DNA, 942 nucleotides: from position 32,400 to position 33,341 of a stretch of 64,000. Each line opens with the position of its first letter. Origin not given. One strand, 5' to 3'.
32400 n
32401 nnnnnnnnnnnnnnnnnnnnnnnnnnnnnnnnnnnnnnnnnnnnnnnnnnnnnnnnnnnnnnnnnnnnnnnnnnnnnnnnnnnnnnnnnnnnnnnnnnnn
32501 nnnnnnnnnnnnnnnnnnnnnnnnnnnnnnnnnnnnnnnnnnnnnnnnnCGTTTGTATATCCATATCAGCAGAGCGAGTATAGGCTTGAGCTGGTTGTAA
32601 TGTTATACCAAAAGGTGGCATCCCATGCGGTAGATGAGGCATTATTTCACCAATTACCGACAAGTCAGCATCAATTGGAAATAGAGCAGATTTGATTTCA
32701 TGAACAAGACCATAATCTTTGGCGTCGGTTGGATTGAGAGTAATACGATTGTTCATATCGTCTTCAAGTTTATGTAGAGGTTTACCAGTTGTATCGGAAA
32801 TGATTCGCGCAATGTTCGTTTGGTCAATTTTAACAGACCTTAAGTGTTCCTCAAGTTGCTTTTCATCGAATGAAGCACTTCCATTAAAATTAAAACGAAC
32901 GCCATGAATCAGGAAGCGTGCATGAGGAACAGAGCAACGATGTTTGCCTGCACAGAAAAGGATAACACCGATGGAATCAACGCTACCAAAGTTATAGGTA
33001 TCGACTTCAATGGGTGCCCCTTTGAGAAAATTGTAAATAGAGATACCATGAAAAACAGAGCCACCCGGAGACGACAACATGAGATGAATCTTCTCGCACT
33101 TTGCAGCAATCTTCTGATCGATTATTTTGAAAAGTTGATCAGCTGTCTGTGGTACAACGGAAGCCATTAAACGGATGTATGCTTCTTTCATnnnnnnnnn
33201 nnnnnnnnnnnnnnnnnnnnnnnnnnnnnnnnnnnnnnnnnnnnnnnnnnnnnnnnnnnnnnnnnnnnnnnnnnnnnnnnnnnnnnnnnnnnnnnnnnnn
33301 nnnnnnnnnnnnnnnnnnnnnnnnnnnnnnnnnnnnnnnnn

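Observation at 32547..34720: Candidate undescribed four-gene module: unknown 284-aa protein, PIN nuclease, 48-aa peptide and ClpP-fold protease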

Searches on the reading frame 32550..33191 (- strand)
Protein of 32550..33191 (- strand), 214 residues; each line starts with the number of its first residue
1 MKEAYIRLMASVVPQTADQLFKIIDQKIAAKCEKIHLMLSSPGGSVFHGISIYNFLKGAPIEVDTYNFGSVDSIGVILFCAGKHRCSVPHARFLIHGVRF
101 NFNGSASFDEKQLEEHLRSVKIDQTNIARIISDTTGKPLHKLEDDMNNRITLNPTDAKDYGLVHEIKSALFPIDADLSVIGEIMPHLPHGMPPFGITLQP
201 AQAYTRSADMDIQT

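Call 6: search_protein_families(library=pfam, proteins=[window:32550-33191:-], max_evalue=1)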
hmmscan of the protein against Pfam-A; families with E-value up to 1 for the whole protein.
window:32550-33191:- (214 aa): 1 family
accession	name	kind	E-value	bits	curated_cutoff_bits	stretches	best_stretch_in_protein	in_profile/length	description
PF00574.28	CLP_protease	-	1.2e-27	97.5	20.2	1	2-166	15-178/182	Clp protease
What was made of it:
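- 32547..33191 (-): ClpP-like protein, 214 aa. An N-terminally truncated ClpP paralogue with Ser73 and His96, Arg149 at the canonical Asp position, and a ~45-aa C-terminal extension. PF00574 E 1.2e-27 (call 6).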

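Call 7: search_protein_families(library=padloc, proteins=[window:32550-33191:-], max_evalue=1)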
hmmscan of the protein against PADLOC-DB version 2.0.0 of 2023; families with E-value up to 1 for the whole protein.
window:32550-33191:- (214 aa): 0 families

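Call 8: search_protein_families(library=ncbifam, proteins=[window:32550-33191:-], max_evalue=1)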
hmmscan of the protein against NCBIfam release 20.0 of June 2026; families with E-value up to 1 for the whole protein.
window:32550-33191:- (214 aa): 11 families
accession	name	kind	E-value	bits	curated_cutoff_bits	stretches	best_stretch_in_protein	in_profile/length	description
NF009205.0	PRK12553.1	subfamily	1.2e-21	77.3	228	1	32-166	67-201/211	ATP-dependent Clp protease proteolytic subunit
NF001368.0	PRK00277.1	subfamily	2.7e-21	76.4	249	1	33-167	63-195/203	ATP-dependent Clp protease proteolytic subunit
NF009203.0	PRK12551.1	equivalog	7e-18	65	359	1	12-166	34-187/196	ATP-dependent Clp protease proteolytic subunit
TIGR00493.1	clpP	equivalog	1.9e-17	63.7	308.6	1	29-166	53-189/192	ATP-dependent Clp endopeptidase proteolytic subunit ClpP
NF011089.0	PRK14512.1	equivalog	2.7e-17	63.2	251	1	33-167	59-191/200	ATP-dependent Clp protease proteolytic subunit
NF045540.1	scaf_prot_MCP1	exception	8.5e-16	57.8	475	1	23-170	21-164/652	ClpP-like prohead protease/major capsid protein fusion protein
NF011091.0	PRK14514.1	equivalog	1e-14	54.7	361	1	31-166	83-216/221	ATP-dependent Clp endopeptidase proteolytic subunit ClpP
NF045542.1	Clp_rel_HeadMat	equivalog_domain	8.2e-14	51.9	120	1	20-166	22-165/165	head maturation protease, ClpP-related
NF011090.0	PRK14513.1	equivalog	8.7e-14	51.8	347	1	32-166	57-189/201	ATP-dependent Clp protease proteolytic subunit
NF009204.0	PRK12552.1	equivalog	4.8e-10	39.2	263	1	52-166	99-211/225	ATP-dependent Clp protease proteolytic subunit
TIGR03345.1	VI_ClpV1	equivalog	0.023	13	884.95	1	107-151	514-558/852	type VI secretion system ATPase TssH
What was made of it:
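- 32547..33191 (-): NCBIfam ClpP models hit far below their cut-offs (call 8).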

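Call 17: find_homologous_proteins(query=window:32550-33191:-, max_evalue=1e-10)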
Query window:32550-33191:- (214 aa): 2069 proteins with E <= 1e-10 among 2242 candidates; the best 120 are listed.
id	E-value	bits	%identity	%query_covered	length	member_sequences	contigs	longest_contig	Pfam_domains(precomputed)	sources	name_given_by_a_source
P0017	7.6e-140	481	100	100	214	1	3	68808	PF00574.29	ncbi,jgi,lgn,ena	ncbi:MAG: ATP-dependent Clp protease proteolytic subunit [Smithella sp.]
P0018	6.8e-121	419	86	100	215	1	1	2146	PF00574.29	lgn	-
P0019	1.1e-120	418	86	100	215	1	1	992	PF00574.29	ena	-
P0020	3.5e-111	387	80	100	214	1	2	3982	PF00574.29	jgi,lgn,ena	-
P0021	3.9e-111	387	79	100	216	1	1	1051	PF00574.29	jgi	jgi:ATP-dependent Clp endopeptidase proteolytic subunit ClpP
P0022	4.1e-111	387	80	100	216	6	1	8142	PF00574.29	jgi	jgi:ATP-dependent protease ClpP protease subunit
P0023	1.3e-110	385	80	100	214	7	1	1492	PF00574.29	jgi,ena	-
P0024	4.3e-110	384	80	100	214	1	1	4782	PF00574.29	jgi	jgi:ATP-dependent Clp protease protease subunit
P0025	8.9e-109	380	80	100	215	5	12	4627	PF00574.29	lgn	-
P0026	7.9e-108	376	79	100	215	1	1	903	PF00574.29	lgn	-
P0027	7.9e-107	373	79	99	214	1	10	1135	PF00574.29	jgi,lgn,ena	jgi:ATP-dependent protease ClpP protease subunit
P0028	3.3e-105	368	76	100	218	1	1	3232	PF00574.29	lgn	-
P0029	1.1e-104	366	76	100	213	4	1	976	PF00574.29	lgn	-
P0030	2.6e-104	365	75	100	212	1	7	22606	PF00574.29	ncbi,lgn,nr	ncbi:MAG: ATP-dependent Clp protease proteolytic subunit [Spirochaetota bacterium]|nr:ATP-dependent 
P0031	5.0e-104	364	76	100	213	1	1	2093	PF00574.29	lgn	-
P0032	5.0e-104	364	75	100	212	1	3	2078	PF00574.29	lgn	-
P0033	1.7e-103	362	74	100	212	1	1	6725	PF00574.29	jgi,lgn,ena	-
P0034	3.8e-103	361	74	100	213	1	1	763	PF00574.29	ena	-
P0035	4.4e-103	361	73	100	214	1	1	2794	PF00574.29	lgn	-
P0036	1.0e-102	360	75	100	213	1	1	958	PF00574.29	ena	-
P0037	2.0e-102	359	74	100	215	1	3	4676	PF00574.29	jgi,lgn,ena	-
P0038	3.6e-102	358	74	100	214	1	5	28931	PF00574.29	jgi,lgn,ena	-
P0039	7.0e-102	357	75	100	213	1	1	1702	PF00574.29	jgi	jgi:ATP-dependent Clp endopeptidase proteolytic subunit ClpP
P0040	8.0e-102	357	75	100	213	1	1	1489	PF00574.29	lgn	-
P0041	1.1e-101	356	72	100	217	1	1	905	PF00574.29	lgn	-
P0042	2.7e-101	355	74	100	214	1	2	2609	PF00574.29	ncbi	-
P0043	4.3e-101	354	74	100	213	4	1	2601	PF00574.29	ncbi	-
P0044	9.5e-101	353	73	100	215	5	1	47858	PF00574.29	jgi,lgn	jgi:ATP-dependent Clp protease protease subunit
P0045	1.3e-100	353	74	100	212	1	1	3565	PF00574.29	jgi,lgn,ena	-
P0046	1.9e-100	352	73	100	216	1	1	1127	PF00574.29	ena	-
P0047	2.6e-100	352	72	98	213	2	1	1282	PF00574.29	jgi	jgi:ATP-dependent Clp endopeptidase proteolytic subunit ClpP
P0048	7.3e-100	350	73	100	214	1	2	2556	PF00574.29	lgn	-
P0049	7.3e-100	350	73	100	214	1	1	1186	PF00574.29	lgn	-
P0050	8.6e-100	350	73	100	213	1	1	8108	PF00574.29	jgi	jgi:ATP-dependent Clp endopeptidase proteolytic subunit ClpP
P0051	9.4e-100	350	73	100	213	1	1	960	PF00574.29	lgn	-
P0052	4.1e-99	348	71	100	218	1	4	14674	PF00574.29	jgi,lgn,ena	jgi:ATP-dependent protease ClpP protease subunit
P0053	4.4e-99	348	72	100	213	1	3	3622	PF00574.29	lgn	-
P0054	5.9e-99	347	73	100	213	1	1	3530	PF00574.29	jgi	-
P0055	6.1e-99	347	74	99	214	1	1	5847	PF00574.29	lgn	-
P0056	8.0e-99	347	72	100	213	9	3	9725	PF00574.29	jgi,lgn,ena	-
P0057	2.1e-98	346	72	100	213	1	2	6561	PF00574.29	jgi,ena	jgi:ATP-dependent Clp endopeptidase proteolytic subunit ClpP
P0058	3.3e-98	345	73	100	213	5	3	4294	PF00574.29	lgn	-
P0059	4.2e-98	345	72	100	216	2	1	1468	PF00574.29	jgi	jgi:ATP-dependent Clp protease, protease subunit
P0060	4.4e-98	345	73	99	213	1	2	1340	PF00574.29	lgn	-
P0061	4.7e-98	345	73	100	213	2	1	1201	PF00574.29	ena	-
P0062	4.8e-98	344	73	99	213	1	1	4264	PF00574.29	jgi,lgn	jgi:ATP-dependent Clp endopeptidase proteolytic subunit ClpP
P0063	1.4e-97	343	72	100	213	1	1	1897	PF00574.29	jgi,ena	-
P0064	2.0e-97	342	71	100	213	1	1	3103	PF00574.29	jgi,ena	-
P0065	3.0e-97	342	69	100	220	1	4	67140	PF00574.29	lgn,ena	-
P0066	5.9e-97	341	71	100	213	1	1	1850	PF00574.29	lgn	-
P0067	5.9e-97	341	71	100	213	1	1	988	PF00574.29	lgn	-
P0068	7.4e-97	341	73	100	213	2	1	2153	PF00574.29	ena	-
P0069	7.9e-97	341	71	100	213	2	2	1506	PF00574.29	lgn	-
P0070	7.9e-97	341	72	100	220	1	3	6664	PF00574.29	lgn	-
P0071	1.0e-96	340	71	100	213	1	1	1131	PF00574.29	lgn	-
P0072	1.2e-96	340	71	99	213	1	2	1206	PF00574.29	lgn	-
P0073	1.3e-96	340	71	100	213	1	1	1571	PF00574.29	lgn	-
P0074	1.6e-96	340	72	100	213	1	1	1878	PF00574.29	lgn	-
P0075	2.1e-96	339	72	99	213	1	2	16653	PF00574.29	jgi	jgi:ATP-dependent Clp protease protease subunit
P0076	7.3e-96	337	71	100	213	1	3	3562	PF00574.29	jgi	-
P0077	9.3e-96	337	71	100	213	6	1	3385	PF00574.29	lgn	-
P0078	2.3e-95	336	71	100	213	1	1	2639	PF00574.29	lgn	-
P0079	2.4e-95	336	70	99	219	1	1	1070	PF00574.29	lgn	-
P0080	2.5e-95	336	71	100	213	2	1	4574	PF00574.29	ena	-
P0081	4.9e-95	335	71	100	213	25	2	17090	PF00574.29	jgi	jgi:ATP-dependent Clp protease protease subunit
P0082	7.3e-95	334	70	100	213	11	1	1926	PF00574.29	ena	-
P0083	1.1e-94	334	71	100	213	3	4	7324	PF00574.29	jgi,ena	-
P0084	1.3e-94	333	70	100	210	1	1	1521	PF00574.29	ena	-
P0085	2.8e-94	332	70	100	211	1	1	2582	PF00574.29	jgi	jgi:ATP-dependent Clp endopeptidase proteolytic subunit ClpP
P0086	8.7e-94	331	72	94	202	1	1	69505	PF00574.29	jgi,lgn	jgi:ATP-dependent Clp protease protease subunit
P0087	1.4e-93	330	69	100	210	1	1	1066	PF00574.29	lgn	-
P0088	2.4e-93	329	72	95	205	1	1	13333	PF00574.29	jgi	jgi:ATP-dependent Clp endopeptidase proteolytic subunit ClpP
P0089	2.5e-93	329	69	100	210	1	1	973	PF00574.29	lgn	-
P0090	3.2e-93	329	69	100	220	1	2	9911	PF00574.29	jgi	jgi:ATP-dependent Clp protease protease subunit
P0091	3.3e-93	329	69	100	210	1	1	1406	PF00574.29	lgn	-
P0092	5.1e-93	328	68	100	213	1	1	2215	PF00574.29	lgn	-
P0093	8.7e-93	327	71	98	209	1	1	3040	PF00574.29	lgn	-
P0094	1.1e-92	327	68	100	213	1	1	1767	PF00574.29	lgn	-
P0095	1.2e-92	327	71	97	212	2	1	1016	PF00574.29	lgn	-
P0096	3.2e-92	325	69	100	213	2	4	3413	PF00574.29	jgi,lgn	-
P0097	1.6e-91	323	67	100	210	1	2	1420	PF00574.29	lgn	-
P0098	2.6e-91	323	71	100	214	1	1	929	PF00574.29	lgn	-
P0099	3.0e-91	322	69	100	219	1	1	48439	PF00574.29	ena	-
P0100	3.7e-91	322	68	99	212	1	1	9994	PF00574.29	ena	-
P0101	7.2e-91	321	67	100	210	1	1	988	PF00574.29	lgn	-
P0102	7.5e-91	321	75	86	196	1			PF00574.29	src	-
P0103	1.3e-90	320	69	100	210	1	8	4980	PF00574.29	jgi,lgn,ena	-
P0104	2.0e-90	320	69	100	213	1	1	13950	PF00574.29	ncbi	-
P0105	2.1e-90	320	68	100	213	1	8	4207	PF00574.29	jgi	jgi:ATP-dependent Clp endopeptidase proteolytic subunit ClpP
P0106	2.9e-90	319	70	100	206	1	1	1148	PF00574.29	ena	-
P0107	3.3e-90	319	76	85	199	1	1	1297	PF00574.29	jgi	jgi:ATP-dependent Clp endopeptidase proteolytic subunit ClpP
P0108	3.6e-90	319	67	100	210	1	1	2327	PF00574.29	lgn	-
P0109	4.0e-90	319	66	100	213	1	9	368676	PF00574.29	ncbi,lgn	-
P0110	4.7e-90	318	68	100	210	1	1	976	PF00574.29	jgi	-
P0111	4.9e-90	318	68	100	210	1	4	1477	PF00574.29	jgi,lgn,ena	-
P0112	6.2e-90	318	67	100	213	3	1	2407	PF00574.29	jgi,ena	-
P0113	7.4e-90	318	74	90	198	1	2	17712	PF00574.29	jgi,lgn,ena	jgi:ATP-dependent protease ClpP protease subunit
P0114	1.2e-89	317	73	92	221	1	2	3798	PF00574.29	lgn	-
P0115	1.8e-89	316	73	91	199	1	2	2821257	PF00574.29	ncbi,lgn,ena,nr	nr:ATP-dependent Clp protease proteolytic subunit [uncultured Methanoregula sp.]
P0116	2.3e-89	316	73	91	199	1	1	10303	PF00574.29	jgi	jgi:ATP-dependent Clp protease, protease subunit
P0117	2.4e-89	316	68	100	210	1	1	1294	PF00574.29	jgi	-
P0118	3.7e-89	315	68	100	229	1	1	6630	PF00574.29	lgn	-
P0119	4.3e-89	315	66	100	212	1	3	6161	PF00574.29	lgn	-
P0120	1.2e-88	314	67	99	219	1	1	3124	PF00574.29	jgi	jgi:ATP-dependent Clp protease protease subunit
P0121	1.5e-88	313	67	100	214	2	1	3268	PF00574.29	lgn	-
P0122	1.9e-88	313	71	93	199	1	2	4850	PF00574.29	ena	-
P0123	2.1e-88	313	71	85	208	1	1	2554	PF00574.29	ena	-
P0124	2.3e-88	313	67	98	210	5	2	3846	PF00574.29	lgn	-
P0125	3.5e-88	312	66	99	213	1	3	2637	PF00574.29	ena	-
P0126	3.6e-88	312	68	100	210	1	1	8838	PF00574.29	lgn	-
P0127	4.8e-88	312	67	100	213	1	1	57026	PF00574.29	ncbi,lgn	ncbi:MAG: ATP-dependent Clp protease proteolytic subunit [bacterium]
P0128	7.3e-88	311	65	99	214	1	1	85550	PF00574.29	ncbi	-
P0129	1.1e-87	311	67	97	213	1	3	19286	PF00574.29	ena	-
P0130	1.5e-87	310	66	100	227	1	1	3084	PF00574.29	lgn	-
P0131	2.3e-87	310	66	100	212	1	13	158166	PF00574.29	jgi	jgi:ATP-dependent Clp protease, protease subunit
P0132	2.5e-87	309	65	100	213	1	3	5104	PF00574.29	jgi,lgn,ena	jgi:ATP-dependent Clp endopeptidase proteolytic subunit ClpP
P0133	3.6e-87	309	65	100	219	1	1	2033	PF00574.29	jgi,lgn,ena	-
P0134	3.6e-87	309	73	85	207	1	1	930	PF00574.29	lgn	-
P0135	5.5e-87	308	65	100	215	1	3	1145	PF00574.29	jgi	-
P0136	5.8e-87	308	66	100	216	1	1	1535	PF00574.29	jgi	jgi:ATP-dependent Clp protease, protease subunit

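Call 19: find_encoding_contigs(protein=P0030, flank=4000, max_places=2)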
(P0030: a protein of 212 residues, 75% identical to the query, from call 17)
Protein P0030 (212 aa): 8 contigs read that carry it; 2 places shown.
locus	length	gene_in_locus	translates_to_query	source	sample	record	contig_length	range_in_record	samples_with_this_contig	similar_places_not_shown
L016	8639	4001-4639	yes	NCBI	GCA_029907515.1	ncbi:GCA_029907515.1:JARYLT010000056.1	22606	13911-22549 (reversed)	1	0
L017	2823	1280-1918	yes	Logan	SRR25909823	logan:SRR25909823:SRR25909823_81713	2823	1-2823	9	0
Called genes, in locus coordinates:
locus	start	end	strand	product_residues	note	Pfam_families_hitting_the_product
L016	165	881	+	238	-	PF13189:Cytidylate_kin2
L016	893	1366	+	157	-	-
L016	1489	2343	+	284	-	-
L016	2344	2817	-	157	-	PF00142:Fer4_NifH (weak), PF02374:ArsA_ATPase (faint), PF13614:AAA_31, PF01656:CbiA, PF09140:MipZ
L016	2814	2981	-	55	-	-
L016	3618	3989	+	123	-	-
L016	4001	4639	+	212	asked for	PF00574:CLP_protease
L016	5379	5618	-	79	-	PF00142:Fer4_NifH (weak), PF09140:MipZ (weak), PF13614:AAA_31, PF01656:CbiA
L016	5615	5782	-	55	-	-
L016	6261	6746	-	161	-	PF00254:FKBP_C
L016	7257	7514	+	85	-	-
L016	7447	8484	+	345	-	PF00754:F5_F8_type_C (weak), PF25302:NADase_transloc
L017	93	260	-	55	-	-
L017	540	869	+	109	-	-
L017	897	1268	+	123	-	-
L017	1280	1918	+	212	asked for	PF00574:CLP_protease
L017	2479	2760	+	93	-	PF01548:DEDD_Tnp_IS110 (weak)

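Call 20: find_encoding_contigs(protein=P0115, flank=4000, max_places=2)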
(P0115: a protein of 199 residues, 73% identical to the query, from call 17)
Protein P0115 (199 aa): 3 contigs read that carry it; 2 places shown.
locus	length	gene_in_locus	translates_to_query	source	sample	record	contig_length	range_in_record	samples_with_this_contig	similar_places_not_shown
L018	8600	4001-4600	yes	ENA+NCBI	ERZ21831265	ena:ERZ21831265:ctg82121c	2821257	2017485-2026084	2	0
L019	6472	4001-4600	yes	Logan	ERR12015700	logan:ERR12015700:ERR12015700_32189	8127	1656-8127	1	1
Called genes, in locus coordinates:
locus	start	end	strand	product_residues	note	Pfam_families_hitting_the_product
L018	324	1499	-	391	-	PF05977:MFS_3, PF07690:MFS_1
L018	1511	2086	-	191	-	PF22381:Staph_reg_Sar_Rot, PF01047:MarR, PF12802:MarR_2, PF13463:HTH_27 (weak), PF22194:WHD_F93 (weak)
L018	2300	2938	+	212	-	PF01545:Cation_efflux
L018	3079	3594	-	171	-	PF07366:SnoaL, PF12680:SnoaL_2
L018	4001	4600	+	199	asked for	PF00574:CLP_protease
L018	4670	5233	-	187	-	-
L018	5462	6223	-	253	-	-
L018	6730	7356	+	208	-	PF13241:NAD_binding_7, PF14824:Sirohm_synth_M (weak)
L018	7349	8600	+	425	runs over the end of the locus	PF05201:GlutR_N, PF01488:Shikimate_DH, PF00745:GlutR_dimer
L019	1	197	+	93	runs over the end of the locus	-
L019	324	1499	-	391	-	PF05977:MFS_3, PF07690:MFS_1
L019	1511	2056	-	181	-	PF22381:Staph_reg_Sar_Rot, PF01047:MarR, PF12802:MarR_2, PF13463:HTH_27 (weak), PF22194:WHD_F93 (weak)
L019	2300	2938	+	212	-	PF01545:Cation_efflux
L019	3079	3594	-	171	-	PF07366:SnoaL, PF12680:SnoaL_2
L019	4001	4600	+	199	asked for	PF00574:CLP_protease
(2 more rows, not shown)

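Call 21: find_encoding_contigs(protein=P0109, flank=4000, max_places=2)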
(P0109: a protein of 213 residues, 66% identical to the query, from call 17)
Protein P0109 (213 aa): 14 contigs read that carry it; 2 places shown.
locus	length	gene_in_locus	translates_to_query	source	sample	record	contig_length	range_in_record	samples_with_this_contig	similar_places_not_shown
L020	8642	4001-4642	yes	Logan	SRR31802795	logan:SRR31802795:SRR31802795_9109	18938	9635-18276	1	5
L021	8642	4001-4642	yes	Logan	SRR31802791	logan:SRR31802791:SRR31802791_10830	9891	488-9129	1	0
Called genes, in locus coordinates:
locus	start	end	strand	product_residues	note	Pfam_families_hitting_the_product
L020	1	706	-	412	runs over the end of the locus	PF06245:DUF1015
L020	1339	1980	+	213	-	PF02589:LUD_dom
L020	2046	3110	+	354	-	PF02899:Phage_int_SAM_1 (weak), PF13495:Phage_int_SAM_4, PF00589:Phage_integrase, PF22823:MrpR_C_cat (weak)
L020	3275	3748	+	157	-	-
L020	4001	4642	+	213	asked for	PF00574:CLP_protease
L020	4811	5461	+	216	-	-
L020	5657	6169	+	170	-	-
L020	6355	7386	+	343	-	-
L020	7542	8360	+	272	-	-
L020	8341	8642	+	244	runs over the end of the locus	PF13228:DUF4037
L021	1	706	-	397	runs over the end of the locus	?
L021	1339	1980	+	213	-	PF02589:LUD_dom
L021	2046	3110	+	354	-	PF02899:Phage_int_SAM_1 (weak), PF13495:Phage_int_SAM_4, PF00589:Phage_integrase, PF22823:MrpR_C_cat (weak)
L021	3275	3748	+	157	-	-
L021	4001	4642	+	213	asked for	PF00574:CLP_protease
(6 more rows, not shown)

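Call 28: search_protein_families(library=pfam, proteins=[L016:3618-3986:+, L017:540-866:+, L020:3275-3745:+, L020:4811-5458:+, L018:4673-5233:-], max_evalue=0.1)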
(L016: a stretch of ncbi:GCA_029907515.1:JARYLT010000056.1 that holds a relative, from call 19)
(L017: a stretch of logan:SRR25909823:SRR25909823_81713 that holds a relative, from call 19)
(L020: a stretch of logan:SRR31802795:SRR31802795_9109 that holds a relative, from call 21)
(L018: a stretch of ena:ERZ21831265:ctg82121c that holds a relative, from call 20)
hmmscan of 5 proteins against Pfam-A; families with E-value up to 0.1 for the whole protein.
L016:3618-3986:+ (123 aa): 2 families
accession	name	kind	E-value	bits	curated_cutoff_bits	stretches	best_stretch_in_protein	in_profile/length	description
PF01435.24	Peptidase_M48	-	0.064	13.5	20.3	1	67-94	56-84/186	Peptidase family M48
PF10263.15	SprT-like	-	0.087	13.1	25.6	0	48-94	36-79/108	SprT-like family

L017:540-866:+ (109 aa): 0 families

L020:3275-3745:+ (157 aa): 0 families

L020:4811-5458:+ (216 aa): 0 families

L018:4673-5233:- (187 aa): 0 families

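Call 44: search_dna_similar(query=window:32550-33191:-, collection=plasmids, mode=protein, max_rows=15)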
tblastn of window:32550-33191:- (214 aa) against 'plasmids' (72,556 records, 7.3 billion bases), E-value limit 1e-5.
Records with a match: 195; places in all: 209; records where one place covers at least 80% of the query: 7.
Best place of each record, by identity: <60% 195.
By first word of the organism name: Bacillus 59; Klebsiella 31; Azospirillum 12; Rhizobium 7; Vibrio 6; Escherichia 5; Priestia 5; Sinorhizobium 4; Salmonella 4; Paracoccus 4; and 40 more.
By predicted mobility (MOB-suite, as given by PLSDB): non-mobilizable 152; conjugative 27; mobilizable 16.
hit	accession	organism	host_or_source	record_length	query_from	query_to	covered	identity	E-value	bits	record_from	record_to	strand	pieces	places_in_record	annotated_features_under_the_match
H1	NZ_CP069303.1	Shinella sp. PSBB067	monoisolate,Minnesota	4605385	29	206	83%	29.8%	1e-11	70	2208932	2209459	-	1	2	none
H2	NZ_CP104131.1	Sinorhizobium sp. K101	Phaseolus vulgaris,cell ...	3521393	2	173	80%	30.5%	1e-12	73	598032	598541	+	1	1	none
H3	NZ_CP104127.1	Sinorhizobium sp. M103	Phaseolus vulgaris,cell ...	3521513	2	173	80%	30.5%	1e-12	73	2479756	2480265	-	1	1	none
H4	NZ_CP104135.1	Sinorhizobium sp. C101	Phaseolus vulgaris,cell ...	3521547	2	173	80%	30.5%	1e-12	73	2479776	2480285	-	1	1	none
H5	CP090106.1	Sinorhizobium meliloti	Medicago,Cell culture,Plant nodule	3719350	2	173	80%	30.5%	1e-12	73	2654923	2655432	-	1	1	ATP-dependent Clp protease proteolytic subunit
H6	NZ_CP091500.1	Enterobacter cloacae complex sp. ECL404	cell culture,Drainage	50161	6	169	77%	31.9%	8e-17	86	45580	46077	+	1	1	ATP-dependent Clp protease proteolytic subunit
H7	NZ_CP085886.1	Pseudomonas sp. HN2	Pure culture,rhizosphere soil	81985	16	203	88%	26.6%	1e-8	61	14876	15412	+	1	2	ClpP-like prohead protease/major capsid protein fusion protein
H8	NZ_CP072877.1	Microbacterium sp. NIBRBAC000506063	cell culture,sludge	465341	1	167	78%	29.4%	3e-11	69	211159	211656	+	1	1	ATP-dependent Clp protease proteolytic subunit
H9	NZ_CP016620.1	Microvirga ossetica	Vicia alpestris,cell culture,nodules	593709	5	188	86%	26.3%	7e-8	59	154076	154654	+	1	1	ATP-dependent Clp protease proteolytic subunit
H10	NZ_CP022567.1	Rhizobium leguminosarum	Root nodule,Pisum sativum root-nodule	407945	29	166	64%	34.3%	2e-12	72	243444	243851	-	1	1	ATP-dependent Clp protease proteolytic subunit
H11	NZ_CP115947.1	Ralstonia solanacearum MolK2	Musa sp.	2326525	1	166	78%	28.5%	2e-11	70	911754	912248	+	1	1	record has no annotation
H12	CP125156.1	Klebsiella pneumoniae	-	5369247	1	166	78%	28.5%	1e-9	64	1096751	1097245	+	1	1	clpP: ATP-dependent Clp endopeptidase proteolytic subunit ClpP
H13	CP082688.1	Salmonella enterica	ground turkey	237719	1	166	78%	28.5%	2e-9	64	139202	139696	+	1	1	clpP: ATP-dependent Clp endopeptidase proteolytic subunit ClpP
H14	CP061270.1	Escherichia coli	Sheep,cell culture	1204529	1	166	78%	28.5%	4e-9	63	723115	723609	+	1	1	clpP: ATP-dependent Clp endopeptidase proteolytic subunit ClpP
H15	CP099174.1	Escherichia coli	culture,Pooled soil sample collected ...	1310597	1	166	78%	28.5%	4e-9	63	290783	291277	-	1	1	clpP: ATP-dependent Clp endopeptidase proteolytic subunit ClpP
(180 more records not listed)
